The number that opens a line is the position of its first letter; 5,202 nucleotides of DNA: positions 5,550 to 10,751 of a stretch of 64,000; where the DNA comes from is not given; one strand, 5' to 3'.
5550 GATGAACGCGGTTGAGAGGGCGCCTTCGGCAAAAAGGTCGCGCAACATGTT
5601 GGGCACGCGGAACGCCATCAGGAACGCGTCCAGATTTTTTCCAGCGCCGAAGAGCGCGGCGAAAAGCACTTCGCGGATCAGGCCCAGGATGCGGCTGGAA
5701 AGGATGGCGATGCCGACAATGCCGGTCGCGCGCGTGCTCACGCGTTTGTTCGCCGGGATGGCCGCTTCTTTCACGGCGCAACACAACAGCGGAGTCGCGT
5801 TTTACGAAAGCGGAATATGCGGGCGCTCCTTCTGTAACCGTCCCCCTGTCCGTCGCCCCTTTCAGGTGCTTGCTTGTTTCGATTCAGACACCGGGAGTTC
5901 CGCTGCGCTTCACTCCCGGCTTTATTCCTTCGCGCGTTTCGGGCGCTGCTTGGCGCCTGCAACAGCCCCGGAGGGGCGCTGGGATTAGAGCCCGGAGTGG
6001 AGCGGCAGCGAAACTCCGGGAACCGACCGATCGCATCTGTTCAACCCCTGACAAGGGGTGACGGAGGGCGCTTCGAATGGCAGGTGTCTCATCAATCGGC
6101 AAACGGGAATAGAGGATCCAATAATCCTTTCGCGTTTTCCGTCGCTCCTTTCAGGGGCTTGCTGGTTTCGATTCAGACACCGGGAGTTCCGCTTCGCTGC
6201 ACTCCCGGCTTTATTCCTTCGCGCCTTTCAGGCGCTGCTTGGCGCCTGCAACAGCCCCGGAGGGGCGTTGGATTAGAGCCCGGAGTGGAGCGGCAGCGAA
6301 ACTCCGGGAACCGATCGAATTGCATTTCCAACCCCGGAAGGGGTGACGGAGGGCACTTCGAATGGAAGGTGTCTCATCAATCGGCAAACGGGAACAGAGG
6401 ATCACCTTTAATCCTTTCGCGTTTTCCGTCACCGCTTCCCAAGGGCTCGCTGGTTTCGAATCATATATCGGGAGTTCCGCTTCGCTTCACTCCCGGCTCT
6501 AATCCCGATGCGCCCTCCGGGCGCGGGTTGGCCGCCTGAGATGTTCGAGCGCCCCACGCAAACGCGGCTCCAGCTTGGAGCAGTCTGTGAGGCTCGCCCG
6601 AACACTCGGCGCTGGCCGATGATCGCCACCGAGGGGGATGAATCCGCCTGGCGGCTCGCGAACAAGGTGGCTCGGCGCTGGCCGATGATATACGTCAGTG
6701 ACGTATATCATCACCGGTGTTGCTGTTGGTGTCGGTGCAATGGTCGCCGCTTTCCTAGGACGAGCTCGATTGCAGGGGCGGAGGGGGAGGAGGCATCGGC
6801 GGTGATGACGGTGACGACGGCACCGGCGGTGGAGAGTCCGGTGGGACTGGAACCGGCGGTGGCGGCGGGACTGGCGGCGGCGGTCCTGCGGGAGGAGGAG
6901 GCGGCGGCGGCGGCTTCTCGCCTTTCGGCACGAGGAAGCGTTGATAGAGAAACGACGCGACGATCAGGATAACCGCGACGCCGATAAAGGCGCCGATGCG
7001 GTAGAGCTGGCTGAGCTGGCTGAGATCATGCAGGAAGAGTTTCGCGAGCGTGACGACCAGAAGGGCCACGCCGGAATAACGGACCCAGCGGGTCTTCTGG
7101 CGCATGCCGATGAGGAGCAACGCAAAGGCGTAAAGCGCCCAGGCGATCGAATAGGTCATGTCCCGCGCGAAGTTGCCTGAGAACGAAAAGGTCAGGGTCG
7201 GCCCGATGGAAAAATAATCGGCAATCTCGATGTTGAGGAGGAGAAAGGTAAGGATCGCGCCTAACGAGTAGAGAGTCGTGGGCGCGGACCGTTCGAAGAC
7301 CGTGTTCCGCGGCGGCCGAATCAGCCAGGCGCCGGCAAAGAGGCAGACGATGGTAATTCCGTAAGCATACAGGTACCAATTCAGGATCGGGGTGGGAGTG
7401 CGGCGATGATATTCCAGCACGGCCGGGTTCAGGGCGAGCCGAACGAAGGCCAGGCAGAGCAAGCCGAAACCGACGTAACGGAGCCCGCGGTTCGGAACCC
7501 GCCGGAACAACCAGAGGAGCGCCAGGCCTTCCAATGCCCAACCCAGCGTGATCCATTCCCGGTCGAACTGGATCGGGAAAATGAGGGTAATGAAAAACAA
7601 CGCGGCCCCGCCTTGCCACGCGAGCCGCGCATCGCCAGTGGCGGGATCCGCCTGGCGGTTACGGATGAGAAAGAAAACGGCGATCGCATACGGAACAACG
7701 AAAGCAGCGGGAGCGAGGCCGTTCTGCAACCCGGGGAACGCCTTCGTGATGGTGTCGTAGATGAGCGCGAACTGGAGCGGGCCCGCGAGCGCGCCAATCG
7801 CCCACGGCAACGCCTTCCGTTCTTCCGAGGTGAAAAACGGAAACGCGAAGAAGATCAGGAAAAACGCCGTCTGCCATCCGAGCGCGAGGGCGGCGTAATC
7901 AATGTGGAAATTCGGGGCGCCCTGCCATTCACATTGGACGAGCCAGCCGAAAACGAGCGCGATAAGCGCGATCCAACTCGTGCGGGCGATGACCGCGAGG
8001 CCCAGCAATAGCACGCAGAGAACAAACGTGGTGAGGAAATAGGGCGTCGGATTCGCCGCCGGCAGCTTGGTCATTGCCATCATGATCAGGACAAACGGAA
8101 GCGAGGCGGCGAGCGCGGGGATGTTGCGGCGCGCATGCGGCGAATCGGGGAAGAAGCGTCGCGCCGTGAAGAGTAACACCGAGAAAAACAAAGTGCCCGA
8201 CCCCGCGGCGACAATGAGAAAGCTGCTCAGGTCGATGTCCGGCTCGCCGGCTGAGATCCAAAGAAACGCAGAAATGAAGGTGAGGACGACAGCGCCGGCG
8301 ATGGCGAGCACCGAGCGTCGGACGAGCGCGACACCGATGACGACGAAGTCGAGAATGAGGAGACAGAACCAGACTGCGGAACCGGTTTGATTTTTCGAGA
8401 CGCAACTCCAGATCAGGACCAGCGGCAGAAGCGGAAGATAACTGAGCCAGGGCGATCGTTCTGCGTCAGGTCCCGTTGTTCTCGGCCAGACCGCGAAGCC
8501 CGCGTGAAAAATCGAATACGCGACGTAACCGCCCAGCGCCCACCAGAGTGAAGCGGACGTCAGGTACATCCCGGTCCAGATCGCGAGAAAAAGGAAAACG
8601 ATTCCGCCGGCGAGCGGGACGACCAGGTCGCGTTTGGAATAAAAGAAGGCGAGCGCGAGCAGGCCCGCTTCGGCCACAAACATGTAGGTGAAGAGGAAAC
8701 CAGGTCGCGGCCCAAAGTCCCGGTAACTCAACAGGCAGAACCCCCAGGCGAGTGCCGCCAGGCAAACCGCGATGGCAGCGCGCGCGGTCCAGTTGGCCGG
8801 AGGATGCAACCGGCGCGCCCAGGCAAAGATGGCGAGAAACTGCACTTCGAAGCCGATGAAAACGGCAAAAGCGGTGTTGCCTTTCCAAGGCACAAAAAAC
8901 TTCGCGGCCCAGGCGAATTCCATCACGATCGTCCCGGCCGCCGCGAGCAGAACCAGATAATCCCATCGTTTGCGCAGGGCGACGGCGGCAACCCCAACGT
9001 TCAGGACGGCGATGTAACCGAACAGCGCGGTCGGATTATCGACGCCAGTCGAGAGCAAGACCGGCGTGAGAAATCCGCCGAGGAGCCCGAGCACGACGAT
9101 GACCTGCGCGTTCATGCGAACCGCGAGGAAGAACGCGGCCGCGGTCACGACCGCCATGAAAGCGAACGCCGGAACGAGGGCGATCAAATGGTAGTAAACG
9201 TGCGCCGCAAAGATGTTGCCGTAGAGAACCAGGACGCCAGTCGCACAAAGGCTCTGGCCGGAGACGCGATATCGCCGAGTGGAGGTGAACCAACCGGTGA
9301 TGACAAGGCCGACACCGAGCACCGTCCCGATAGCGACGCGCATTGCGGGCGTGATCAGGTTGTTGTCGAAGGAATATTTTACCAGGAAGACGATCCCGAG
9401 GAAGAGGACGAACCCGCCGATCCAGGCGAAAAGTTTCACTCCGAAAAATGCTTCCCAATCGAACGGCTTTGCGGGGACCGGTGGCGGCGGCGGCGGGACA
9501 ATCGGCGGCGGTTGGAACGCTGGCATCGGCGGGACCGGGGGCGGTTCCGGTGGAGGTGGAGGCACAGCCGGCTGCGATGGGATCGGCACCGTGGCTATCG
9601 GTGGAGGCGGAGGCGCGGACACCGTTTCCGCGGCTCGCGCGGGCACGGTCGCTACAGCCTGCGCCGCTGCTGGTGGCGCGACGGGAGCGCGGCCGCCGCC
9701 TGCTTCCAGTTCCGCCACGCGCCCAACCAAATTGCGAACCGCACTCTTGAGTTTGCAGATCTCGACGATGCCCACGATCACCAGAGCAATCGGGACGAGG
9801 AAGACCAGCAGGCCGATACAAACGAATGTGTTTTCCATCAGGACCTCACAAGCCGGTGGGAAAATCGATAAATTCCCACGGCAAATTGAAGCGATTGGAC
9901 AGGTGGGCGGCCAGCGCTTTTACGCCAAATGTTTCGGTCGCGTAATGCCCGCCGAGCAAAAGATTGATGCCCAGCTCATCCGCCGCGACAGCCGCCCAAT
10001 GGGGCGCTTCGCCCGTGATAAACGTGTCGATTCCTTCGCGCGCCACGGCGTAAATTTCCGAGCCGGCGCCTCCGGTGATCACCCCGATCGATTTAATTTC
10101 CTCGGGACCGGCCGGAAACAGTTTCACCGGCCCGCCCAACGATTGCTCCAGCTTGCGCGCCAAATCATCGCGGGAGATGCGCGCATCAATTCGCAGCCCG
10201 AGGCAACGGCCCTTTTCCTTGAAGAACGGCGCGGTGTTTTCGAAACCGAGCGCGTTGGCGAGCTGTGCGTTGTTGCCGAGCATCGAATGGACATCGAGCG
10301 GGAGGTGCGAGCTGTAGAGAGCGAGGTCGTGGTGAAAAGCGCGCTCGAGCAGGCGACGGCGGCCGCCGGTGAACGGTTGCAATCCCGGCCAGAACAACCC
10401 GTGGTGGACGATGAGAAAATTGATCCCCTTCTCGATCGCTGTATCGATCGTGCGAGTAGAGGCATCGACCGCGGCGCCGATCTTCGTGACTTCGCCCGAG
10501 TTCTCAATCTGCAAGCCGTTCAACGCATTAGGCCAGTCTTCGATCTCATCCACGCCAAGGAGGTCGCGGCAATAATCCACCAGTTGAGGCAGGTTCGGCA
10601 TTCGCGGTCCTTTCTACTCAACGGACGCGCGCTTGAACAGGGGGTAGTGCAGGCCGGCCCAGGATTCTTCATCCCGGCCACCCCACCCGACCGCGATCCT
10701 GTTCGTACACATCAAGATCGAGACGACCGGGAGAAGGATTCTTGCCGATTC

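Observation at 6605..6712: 51-bp inverted copy of an internal murJ coding segment upstream of murJ, bracketed by 19-bp direct repeats and a 29-bp perfect palindrome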

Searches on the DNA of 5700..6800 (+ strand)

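Call 40: search_dna_similar(query=window:6671-6720:+, collection=plasmids, mode=distant, max_evalue=1, max_rows=10)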
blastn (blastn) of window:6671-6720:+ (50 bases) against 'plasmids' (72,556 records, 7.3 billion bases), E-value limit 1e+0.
No match.

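Call 49: search_rna_families(source=window, start=5700, end=6800, threshold=evalue, max_evalue=1)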
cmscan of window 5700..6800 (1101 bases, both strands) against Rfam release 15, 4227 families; matches with E-value up to 1: 5.
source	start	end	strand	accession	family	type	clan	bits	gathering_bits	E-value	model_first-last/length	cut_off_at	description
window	5889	6023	+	RF03976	MIR898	Gene; miRNA;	-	22.2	75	0.071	1-154/154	no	MIR898 microRNA precursor family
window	5901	6010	+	RF00883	MIR820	Gene; miRNA;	-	22.1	196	0.45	1-191/191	no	MIR820 microRNA precursor family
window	6138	6350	+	RF00883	MIR820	Gene; miRNA;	-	20.8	196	0.85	1-191/191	no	MIR820 microRNA precursor family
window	6253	6283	-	RF01687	Acido-Lenti-1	Gene; sRNA;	-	18.5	37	0.17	1-46/46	no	Acido-Lenti-1 RNA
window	6065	6089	-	RF02359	MS2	Cis-reg;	-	15.9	40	0.7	1-36/36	no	Bacteriophage MS2 operator hairpin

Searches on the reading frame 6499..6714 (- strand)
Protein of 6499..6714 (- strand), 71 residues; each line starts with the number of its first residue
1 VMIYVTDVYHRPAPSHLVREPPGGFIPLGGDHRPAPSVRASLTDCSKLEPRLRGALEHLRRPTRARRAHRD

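Call 9: search_protein_families(library=pfam, proteins=[window:6499-6714:-], max_evalue=0.01)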
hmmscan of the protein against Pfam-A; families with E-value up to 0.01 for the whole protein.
window:6499-6714:- (71 aa): 0 families

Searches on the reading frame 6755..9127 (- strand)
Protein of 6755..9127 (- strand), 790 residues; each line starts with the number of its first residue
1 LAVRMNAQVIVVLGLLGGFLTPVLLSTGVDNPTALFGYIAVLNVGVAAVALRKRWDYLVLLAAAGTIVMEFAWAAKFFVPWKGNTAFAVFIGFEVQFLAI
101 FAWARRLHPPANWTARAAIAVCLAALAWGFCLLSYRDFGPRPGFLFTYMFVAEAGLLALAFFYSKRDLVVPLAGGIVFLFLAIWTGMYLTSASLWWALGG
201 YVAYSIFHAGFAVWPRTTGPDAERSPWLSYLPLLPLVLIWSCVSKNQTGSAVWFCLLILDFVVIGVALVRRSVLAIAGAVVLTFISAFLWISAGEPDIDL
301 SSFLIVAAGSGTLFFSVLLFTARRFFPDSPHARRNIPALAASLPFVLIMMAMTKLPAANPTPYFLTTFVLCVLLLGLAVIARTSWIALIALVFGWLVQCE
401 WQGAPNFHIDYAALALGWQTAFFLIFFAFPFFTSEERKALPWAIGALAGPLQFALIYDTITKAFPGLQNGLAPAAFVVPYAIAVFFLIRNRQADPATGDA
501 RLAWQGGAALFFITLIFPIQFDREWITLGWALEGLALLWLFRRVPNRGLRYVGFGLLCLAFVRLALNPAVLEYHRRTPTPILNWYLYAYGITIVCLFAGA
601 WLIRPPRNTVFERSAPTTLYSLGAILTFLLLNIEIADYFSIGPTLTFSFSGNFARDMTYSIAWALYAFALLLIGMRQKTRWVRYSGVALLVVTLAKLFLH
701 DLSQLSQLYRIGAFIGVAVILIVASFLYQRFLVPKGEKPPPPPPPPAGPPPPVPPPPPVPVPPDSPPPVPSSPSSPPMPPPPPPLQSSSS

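Call 68: find_encoding_contigs(protein=window:6755-9121:-, flank=3000, max_places=4)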
Protein window:6755-9121:- (788 aa): no gene with exactly this product is on record in the collection.

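Call 69: find_encoding_contigs(protein=window:6755-9127:-, flank=3000, max_places=4)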
Protein window:6755-9127:- (790 aa): 1 contig read that carries it; 1 place shown.
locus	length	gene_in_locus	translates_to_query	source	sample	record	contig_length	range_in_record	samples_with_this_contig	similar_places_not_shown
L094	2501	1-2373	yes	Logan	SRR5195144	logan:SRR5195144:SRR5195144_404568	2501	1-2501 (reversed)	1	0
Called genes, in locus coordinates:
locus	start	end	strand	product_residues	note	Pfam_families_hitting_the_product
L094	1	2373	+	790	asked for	?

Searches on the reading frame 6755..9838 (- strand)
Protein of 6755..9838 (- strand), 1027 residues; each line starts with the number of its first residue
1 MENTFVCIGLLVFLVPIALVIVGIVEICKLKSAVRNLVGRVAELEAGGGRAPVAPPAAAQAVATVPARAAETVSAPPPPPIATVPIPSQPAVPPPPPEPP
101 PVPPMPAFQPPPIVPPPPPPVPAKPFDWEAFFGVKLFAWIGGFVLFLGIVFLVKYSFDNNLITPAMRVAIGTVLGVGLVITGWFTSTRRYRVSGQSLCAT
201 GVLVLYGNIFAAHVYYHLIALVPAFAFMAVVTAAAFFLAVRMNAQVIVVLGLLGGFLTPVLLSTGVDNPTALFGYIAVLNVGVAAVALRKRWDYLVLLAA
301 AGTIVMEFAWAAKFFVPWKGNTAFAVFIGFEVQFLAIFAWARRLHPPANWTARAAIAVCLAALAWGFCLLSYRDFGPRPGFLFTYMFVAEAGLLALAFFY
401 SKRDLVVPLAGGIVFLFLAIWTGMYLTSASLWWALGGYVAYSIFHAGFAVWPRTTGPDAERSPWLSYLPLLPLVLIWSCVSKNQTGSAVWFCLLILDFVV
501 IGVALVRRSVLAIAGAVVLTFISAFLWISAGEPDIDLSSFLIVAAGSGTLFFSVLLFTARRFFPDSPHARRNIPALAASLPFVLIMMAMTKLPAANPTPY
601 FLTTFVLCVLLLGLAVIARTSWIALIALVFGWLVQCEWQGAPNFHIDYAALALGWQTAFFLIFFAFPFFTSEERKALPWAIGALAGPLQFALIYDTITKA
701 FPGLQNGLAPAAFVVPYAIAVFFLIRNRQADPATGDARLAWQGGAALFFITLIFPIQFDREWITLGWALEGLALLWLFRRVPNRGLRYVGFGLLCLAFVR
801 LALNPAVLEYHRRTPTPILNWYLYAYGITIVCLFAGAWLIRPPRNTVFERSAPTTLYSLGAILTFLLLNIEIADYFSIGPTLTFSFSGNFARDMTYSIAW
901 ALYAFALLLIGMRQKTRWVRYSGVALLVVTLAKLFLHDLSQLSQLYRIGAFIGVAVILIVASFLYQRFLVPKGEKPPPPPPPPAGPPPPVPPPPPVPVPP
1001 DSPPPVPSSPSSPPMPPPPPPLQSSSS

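Call 9: search_protein_families(library=pfam, proteins=[window:6755-9838:-], max_evalue=0.01)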
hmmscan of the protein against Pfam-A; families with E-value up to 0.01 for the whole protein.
window:6755-9838:- (1027 aa): 1 family
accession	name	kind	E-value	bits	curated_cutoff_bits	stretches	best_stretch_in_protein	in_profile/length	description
PF10101.14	DUF2339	-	1.1e-90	305.7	33.6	3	135-587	3-493/659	Predicted membrane protein (DUF2339)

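Call 12: find_encoding_contigs(protein=window:6755-9838:-, flank=10000, max_places=10)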
Protein window:6755-9838:- (1027 aa): no gene with exactly this product is on record in the collection.

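Call 26: find_homologous_proteins(query=window:6755-9838:-, max_evalue=1e-50)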
Query window:6755-9838:- (1027 aa): 1331 proteins with E <= 1e-50 among 8000 candidates; the best 120 are listed.
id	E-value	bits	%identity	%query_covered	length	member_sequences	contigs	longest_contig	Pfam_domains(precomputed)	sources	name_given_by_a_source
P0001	0.0e+0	1856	84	95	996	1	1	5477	PF10101.15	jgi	jgi:uncharacterized membrane protein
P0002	0.0e+0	1799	90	83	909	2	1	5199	PF10101.15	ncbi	ncbi:MAG: DUF2339 domain-containing protein, partial [Chthoniobacterales bacterium]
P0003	0.0e+0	1737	81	94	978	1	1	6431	PF10101.15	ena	-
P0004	0.0e+0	1723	80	94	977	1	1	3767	PF10101.15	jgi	jgi:uncharacterized membrane protein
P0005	0.0e+0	1718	86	83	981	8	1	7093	PF10101.15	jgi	-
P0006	0.0e+0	1717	86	83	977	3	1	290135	PF10101.15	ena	-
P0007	0.0e+0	1714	80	95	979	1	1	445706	PF10101.15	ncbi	-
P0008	0.0e+0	1713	81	93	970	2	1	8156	PF10101.15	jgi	jgi:uncharacterized membrane protein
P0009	0.0e+0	1703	81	92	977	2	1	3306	PF10101.15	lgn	-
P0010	0.0e+0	1701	79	94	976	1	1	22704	PF10101.15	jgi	jgi:Predicted membrane protein (DUF2339)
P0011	0.0e+0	1698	79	93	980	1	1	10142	PF10101.15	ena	-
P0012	0.0e+0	1690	78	95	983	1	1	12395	PF10101.15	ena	-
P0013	0.0e+0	1683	78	95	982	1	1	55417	PF10101.15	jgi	jgi:Predicted membrane protein (DUF2339)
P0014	0.0e+0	1680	76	96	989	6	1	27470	PF10101.15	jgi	jgi:uncharacterized membrane protein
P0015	0.0e+0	1677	79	96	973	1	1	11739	PF10101.15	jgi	jgi:uncharacterized membrane protein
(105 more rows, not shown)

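Call 27: find_encoding_contigs(protein=P0002, flank=4000, max_places=2)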
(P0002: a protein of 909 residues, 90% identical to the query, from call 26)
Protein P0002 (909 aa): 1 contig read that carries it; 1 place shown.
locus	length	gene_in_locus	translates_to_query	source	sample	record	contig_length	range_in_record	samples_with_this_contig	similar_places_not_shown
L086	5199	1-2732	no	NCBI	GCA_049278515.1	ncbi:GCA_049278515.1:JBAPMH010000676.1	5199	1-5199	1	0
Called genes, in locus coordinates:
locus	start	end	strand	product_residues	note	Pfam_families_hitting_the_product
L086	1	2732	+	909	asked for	PF10101:DUF2339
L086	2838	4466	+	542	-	PF03023:MurJ, PF13440:Polysacc_synt_3, PF01554:MatE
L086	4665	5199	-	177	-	PF01053:Cys_Met_Meta_PP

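Call 28: find_encoding_contigs(protein=P0001, flank=4000, max_places=2)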
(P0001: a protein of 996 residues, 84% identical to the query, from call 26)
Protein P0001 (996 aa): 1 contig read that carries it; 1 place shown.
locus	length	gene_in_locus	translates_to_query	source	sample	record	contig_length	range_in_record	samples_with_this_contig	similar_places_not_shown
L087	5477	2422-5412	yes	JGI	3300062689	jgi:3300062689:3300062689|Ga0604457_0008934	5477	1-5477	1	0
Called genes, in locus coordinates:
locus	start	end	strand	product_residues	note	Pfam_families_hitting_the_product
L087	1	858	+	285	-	?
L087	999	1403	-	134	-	-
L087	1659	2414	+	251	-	PF01784:DUF34_NIF3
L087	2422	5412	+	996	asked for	PF10101:DUF2339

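Call 29: find_encoding_contigs(protein=P0006, flank=4000, max_places=2)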
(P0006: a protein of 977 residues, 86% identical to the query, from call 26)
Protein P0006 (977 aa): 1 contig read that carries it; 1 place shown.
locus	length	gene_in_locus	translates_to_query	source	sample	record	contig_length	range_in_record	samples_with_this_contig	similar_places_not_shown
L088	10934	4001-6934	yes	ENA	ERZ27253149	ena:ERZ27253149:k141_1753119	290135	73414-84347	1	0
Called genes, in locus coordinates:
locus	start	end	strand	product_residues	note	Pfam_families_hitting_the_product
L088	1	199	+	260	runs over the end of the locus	PF00106:adh_short, PF01370:Epimerase (weak), PF08659:KR, PF13561:adh_short_C2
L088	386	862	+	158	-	PF01625:PMSR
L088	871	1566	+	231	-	PF01182:Glucosamine_iso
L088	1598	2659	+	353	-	PF01073:3Beta_HSD (weak), PF01370:Epimerase, PF02719:Polysacc_synt_2 (weak), PF04321:RmlD_sub_bind, PF16363:GDP_Man_Dehyd, PF07993:NAD_binding_4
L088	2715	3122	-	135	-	-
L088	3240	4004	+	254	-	PF01784:DUF34_NIF3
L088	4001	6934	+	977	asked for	PF10101:DUF2339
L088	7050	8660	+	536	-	PF03023:MurJ, PF13440:Polysacc_synt_3, PF01554:MatE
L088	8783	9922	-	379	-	PF01053:Cys_Met_Meta_PP, PF00155:Aminotran_1_2 (weak), PF00266:Aminotran_5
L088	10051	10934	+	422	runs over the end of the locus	PF02812:ELFV_dehydrog_N, PF00208:ELFV_dehydrog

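Call 30: find_encoding_contigs(protein=P0005, flank=4000, max_places=2)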
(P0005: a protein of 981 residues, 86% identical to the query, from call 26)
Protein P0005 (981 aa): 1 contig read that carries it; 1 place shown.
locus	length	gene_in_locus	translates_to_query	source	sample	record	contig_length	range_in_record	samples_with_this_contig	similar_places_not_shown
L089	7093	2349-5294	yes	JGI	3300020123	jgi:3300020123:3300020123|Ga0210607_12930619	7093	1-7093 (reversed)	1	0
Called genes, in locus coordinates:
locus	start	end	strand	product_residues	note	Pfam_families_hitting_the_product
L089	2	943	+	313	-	?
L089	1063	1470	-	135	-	-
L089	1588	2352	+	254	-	PF01784:DUF34_NIF3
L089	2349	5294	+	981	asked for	PF10101:DUF2339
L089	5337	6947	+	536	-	PF03023:MurJ, PF13440:Polysacc_synt_3 (weak), PF01554:MatE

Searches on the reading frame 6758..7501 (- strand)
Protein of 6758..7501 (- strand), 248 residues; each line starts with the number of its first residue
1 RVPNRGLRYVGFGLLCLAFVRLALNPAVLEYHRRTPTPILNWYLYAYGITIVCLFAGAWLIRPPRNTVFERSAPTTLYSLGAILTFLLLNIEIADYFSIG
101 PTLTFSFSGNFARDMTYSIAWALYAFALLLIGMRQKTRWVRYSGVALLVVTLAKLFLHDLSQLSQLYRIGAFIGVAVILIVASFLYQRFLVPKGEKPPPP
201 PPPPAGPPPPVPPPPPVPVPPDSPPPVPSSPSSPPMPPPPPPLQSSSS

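Call 65: find_homologous_proteins(query=window:6758-7501:-, max_evalue=1e-40)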
Query window:6758-7501:- (248 aa): 932 proteins with E <= 1e-40 among 8000 candidates; the best 120 are listed.
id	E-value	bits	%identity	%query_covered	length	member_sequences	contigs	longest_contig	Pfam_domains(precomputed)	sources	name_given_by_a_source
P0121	8.9e-123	427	93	79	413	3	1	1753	PF10101.15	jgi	jgi:uncharacterized membrane protein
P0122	3.5e-113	396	87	78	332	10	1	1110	PF10101.15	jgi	jgi:uncharacterized membrane protein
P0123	2.0e-112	393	86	83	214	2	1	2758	PF10101.15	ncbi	ncbi:MAG TPA: DUF2339 domain-containing protein, partial [Chthoniobacterales bacterium]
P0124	3.3e-110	386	89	81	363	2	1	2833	PF10101.15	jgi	jgi:uncharacterized membrane protein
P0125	4.3e-110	385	90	80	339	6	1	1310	PF10101.15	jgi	jgi:uncharacterized membrane protein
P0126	1.1e-109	384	90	80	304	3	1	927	PF10101.15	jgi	jgi:uncharacterized membrane protein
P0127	3.0e-109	383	90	81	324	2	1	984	PF10101.15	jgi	jgi:uncharacterized membrane protein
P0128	3.6e-109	382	89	81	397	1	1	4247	PF10101.15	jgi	jgi:uncharacterized membrane protein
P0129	8.8e-109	381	89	80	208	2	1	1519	PF10101.15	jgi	jgi:uncharacterized membrane protein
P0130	3.1e-108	379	87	79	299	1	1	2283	PF10101.15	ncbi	ncbi:MAG TPA: DUF2339 domain-containing protein, partial [Chthoniobacterales bacterium]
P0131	9.8e-107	374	87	81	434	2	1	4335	PF10101.15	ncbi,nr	ncbi:MAG TPA: DUF2339 domain-containing protein, partial [Chthoniobacterales bacterium]|nr:DUF2339 d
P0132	1.7e-106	374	87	80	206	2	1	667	PF10101.15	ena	-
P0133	1.8e-105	370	87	79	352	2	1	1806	PF10101.15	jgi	jgi:uncharacterized membrane protein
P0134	6.6e-105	368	87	79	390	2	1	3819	PF10101.15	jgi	jgi:uncharacterized membrane protein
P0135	9.8e-104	365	85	80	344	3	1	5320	PF10101.15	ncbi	ncbi:MAG: hypothetical protein QOD80_1607, partial [Verrucomicrobiota bacterium]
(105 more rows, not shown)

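Call 66: find_encoding_contigs(protein=P0121, flank=3000, max_places=4)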
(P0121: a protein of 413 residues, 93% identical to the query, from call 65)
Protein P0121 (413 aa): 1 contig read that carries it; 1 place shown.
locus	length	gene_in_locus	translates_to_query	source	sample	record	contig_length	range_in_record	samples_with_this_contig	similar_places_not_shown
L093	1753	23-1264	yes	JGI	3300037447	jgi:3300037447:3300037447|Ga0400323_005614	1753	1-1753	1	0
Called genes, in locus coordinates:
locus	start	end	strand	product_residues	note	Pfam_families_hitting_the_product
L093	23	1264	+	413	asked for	PF10101:DUF2339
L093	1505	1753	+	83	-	?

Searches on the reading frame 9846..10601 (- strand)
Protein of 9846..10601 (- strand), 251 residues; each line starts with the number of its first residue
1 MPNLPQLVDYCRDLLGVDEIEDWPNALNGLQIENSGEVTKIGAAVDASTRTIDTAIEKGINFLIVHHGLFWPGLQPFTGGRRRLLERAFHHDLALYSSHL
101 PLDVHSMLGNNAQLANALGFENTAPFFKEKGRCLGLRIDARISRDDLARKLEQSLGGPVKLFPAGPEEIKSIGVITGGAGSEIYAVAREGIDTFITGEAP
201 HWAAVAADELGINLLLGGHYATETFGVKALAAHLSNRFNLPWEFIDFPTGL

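Call 56: search_protein_families(library=pfam, proteins=[window:9846-10601:-], max_evalue=0.0001)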
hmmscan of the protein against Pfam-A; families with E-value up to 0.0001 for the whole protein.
window:9846-10601:- (251 aa): 1 family
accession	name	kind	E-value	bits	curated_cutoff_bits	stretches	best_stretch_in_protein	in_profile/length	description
PF01784.24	DUF34_NIF3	-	3.6e-58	197.6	23.4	1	4-246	3-251/256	Duf34/NIF3 (NGG1p interacting factor 3)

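Call 61: find_encoding_contigs(protein=window:9846-10601:-, flank=10000, max_places=10)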
Protein window:9846-10601:- (251 aa): 2 contigs read that carry it; 1 place shown.
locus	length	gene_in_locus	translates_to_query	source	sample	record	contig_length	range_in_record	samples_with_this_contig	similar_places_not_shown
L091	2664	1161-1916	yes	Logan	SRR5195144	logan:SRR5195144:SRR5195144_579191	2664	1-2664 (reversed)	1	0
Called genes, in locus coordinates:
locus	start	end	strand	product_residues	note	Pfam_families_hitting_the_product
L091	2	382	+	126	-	?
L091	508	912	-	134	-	-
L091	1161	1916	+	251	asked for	PF01784:DUF34_NIF3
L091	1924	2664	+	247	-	?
